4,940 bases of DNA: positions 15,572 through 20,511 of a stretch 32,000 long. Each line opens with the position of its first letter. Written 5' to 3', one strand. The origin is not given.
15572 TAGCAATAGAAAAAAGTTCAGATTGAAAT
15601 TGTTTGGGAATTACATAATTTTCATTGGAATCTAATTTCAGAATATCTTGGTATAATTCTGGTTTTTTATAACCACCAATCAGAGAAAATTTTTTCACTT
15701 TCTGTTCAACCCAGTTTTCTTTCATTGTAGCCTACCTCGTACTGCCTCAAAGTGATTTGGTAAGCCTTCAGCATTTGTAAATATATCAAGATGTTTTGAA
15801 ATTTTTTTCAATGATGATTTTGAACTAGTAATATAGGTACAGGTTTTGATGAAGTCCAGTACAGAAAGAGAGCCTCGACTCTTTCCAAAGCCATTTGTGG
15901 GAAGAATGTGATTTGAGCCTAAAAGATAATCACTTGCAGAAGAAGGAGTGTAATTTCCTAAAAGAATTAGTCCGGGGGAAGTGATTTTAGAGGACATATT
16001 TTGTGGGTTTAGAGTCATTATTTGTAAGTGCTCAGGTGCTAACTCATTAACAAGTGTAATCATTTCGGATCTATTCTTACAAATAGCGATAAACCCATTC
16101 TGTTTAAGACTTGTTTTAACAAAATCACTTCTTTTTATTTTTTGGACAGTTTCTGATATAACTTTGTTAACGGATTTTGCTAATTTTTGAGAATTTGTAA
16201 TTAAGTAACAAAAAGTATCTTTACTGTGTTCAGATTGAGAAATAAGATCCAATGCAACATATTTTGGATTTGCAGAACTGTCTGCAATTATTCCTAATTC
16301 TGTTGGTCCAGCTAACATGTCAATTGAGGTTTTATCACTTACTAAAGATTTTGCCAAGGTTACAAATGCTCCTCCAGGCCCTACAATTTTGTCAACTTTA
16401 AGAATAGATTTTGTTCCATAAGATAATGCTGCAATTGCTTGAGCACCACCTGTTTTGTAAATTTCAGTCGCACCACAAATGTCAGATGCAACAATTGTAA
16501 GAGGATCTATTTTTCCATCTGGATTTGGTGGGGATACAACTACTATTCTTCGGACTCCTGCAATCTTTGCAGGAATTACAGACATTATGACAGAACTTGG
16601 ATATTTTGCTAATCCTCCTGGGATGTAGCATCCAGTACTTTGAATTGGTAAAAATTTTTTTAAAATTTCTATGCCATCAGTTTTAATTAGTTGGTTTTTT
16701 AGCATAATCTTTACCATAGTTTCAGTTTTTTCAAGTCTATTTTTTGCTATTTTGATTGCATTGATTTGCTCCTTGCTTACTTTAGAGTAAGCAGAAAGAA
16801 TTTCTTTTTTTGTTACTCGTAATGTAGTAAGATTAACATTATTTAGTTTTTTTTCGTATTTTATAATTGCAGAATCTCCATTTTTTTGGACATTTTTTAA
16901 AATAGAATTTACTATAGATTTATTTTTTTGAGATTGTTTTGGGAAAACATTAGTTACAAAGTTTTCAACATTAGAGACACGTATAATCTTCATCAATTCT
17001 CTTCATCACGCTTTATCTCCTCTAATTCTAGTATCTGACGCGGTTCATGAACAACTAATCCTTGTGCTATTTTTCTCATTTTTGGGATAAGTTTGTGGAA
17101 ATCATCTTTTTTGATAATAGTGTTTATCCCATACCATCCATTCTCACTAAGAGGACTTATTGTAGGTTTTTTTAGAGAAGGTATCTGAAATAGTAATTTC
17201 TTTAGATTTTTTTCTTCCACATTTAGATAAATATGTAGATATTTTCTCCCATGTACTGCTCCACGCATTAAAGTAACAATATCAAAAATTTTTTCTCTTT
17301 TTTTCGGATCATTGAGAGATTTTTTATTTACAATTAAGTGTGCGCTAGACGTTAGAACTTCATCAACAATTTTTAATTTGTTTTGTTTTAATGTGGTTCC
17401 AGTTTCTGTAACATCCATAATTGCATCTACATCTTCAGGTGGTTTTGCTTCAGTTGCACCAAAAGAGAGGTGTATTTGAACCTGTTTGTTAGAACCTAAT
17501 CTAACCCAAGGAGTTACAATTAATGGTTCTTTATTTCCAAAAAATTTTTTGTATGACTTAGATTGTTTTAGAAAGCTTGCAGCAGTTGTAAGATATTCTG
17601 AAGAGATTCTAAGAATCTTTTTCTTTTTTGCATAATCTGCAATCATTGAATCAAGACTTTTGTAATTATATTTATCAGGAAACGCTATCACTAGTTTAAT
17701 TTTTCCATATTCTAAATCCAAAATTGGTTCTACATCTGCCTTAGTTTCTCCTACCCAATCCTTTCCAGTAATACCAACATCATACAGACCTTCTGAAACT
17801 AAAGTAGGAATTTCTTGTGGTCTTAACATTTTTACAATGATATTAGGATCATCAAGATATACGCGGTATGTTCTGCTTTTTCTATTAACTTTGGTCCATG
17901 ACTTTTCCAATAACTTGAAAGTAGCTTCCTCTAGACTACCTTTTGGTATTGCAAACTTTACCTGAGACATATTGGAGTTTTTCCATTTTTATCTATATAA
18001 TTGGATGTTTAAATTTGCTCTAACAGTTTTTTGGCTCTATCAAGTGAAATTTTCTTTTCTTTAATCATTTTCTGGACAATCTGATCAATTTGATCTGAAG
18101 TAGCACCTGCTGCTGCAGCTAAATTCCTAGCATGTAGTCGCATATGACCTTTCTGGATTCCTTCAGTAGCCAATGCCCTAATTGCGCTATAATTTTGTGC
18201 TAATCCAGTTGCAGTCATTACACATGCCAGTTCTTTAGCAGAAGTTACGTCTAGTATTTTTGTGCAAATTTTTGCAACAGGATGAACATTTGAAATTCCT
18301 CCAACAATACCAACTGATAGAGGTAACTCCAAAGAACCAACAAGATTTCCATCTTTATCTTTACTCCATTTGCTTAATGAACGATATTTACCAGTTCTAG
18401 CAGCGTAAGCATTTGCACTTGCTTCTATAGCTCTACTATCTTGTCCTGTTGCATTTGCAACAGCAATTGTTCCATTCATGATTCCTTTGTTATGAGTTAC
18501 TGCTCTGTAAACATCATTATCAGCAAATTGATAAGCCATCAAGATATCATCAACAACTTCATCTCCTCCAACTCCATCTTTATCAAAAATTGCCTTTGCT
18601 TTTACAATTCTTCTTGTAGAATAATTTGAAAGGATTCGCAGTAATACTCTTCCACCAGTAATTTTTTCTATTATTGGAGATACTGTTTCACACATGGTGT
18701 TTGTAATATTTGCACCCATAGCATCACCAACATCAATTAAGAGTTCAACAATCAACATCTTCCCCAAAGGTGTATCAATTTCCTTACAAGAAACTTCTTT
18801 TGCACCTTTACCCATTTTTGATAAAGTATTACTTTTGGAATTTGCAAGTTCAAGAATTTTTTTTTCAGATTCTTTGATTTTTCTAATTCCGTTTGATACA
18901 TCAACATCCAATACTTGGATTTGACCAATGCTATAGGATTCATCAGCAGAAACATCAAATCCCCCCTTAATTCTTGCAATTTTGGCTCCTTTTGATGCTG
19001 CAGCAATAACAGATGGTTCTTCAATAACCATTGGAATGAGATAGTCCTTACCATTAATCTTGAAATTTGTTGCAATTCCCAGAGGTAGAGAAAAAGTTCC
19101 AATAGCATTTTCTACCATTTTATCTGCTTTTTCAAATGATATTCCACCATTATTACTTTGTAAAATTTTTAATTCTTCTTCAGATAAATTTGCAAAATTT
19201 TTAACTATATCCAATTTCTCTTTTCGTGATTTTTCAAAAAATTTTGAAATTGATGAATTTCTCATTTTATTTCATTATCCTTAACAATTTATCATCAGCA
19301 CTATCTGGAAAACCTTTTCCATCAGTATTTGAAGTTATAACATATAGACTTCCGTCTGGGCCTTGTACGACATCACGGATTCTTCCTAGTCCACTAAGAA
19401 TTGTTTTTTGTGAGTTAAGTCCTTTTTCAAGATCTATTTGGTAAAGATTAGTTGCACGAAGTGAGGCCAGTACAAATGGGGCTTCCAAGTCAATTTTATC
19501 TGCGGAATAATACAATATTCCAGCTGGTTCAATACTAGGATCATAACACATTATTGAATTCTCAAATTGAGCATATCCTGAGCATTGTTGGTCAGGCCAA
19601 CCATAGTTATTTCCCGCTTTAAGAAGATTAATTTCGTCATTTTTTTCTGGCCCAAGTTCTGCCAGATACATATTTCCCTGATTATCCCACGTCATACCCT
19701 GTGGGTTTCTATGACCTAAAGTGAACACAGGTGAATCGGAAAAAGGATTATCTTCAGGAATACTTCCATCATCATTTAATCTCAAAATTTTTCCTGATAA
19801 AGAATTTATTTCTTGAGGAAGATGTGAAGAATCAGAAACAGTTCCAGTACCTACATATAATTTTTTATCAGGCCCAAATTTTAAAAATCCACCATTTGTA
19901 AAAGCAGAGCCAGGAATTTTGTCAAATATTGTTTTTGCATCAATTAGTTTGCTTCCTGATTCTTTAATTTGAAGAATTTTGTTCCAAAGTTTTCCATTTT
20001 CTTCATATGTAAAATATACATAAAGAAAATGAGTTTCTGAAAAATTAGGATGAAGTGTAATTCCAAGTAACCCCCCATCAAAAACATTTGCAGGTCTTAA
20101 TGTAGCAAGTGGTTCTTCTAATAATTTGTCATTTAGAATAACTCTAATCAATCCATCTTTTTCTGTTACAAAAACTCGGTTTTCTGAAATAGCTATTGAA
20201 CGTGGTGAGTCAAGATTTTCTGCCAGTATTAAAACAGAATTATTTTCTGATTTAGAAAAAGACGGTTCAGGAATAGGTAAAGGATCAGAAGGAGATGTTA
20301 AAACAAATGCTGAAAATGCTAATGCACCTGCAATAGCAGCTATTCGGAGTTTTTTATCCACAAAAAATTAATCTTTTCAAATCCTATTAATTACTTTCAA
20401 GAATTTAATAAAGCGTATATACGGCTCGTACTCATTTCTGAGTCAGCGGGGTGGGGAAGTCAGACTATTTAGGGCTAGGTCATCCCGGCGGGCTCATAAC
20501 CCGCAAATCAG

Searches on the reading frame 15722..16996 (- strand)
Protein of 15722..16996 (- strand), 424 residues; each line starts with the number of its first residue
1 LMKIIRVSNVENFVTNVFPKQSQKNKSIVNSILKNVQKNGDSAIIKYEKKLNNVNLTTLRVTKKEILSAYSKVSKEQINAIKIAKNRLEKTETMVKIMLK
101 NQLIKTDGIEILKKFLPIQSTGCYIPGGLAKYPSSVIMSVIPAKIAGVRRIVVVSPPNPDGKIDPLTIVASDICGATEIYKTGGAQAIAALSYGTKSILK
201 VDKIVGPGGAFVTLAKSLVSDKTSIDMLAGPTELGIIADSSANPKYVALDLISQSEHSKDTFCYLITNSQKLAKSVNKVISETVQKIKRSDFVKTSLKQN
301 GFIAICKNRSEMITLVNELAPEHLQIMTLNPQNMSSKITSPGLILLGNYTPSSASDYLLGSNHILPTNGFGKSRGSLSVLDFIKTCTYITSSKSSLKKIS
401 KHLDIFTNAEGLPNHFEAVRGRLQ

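Call 10: search_protein_families(library=pfam, proteins=[window:15722-16996:-], max_evalue=0.001)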
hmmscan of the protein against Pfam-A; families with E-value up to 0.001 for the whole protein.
window:15722-16996:- (424 aa): 1 family
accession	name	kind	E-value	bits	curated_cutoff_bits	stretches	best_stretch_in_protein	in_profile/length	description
PF00815.25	Histidinol_dh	-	2.9e-144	481.5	27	1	21-423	7-411/411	Histidinol dehydrogenase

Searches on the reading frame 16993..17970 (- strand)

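Call 11: search_protein_families(library=pfam, proteins=[window:16993-17970:-], max_evalue=0.001)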
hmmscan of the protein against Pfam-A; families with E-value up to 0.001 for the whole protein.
window:16993-17970:- (325 aa): 2 families
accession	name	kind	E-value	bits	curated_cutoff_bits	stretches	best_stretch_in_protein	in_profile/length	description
PF01634.23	HisG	-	1.3e-40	139.4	25.5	1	50-236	1-157/158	ATP phosphoribosyltransferase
PF08029.16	HisG_C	-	3.1e-14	53.3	23.5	1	242-307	2-68/73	HisG, C-terminal domain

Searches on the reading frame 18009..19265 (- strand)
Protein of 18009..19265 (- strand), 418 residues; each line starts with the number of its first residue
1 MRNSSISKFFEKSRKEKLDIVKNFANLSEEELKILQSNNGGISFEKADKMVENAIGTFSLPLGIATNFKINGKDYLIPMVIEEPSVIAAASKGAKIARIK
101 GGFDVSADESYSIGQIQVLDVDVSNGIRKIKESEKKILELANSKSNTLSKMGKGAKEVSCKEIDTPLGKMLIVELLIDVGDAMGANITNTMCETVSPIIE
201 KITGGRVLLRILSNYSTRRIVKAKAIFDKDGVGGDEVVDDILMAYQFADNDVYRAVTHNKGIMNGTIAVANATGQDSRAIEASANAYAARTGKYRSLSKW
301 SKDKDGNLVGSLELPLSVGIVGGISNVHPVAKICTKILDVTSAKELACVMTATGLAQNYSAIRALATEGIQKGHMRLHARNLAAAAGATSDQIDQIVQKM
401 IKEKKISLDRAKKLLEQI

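Call 11: search_protein_families(library=pfam, proteins=[window:18009-19265:-], max_evalue=0.001)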
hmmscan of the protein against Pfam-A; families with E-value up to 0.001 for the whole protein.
window:18009-19265:- (418 aa): 1 family
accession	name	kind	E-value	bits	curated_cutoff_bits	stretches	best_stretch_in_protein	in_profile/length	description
PF00368.23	HMG-CoA_red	-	6.6e-108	361.4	27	1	14-379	2-368/368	Hydroxymethylglutaryl-coenzyme A reductase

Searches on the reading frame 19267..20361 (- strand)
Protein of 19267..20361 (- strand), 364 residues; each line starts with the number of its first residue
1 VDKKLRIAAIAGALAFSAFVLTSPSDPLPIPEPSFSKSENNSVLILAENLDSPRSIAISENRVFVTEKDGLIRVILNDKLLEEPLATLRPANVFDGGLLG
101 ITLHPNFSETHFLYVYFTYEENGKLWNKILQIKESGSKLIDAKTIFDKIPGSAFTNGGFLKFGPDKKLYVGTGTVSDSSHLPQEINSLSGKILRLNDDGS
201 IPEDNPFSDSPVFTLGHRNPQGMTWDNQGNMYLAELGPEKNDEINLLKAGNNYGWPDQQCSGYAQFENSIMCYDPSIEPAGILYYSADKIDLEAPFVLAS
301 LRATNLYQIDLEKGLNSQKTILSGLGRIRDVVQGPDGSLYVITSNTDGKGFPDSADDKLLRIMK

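Call 11: search_protein_families(library=pfam, proteins=[window:19267-20361:-], max_evalue=0.001)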
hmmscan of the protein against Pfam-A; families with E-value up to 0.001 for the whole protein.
window:19267-20361:- (364 aa): 1 family
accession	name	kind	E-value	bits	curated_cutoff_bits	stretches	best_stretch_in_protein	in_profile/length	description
PF07995.17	GSDH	-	6.2e-81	272.7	25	1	50-349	1-329/332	Glucose / Sorbosone dehydrogenase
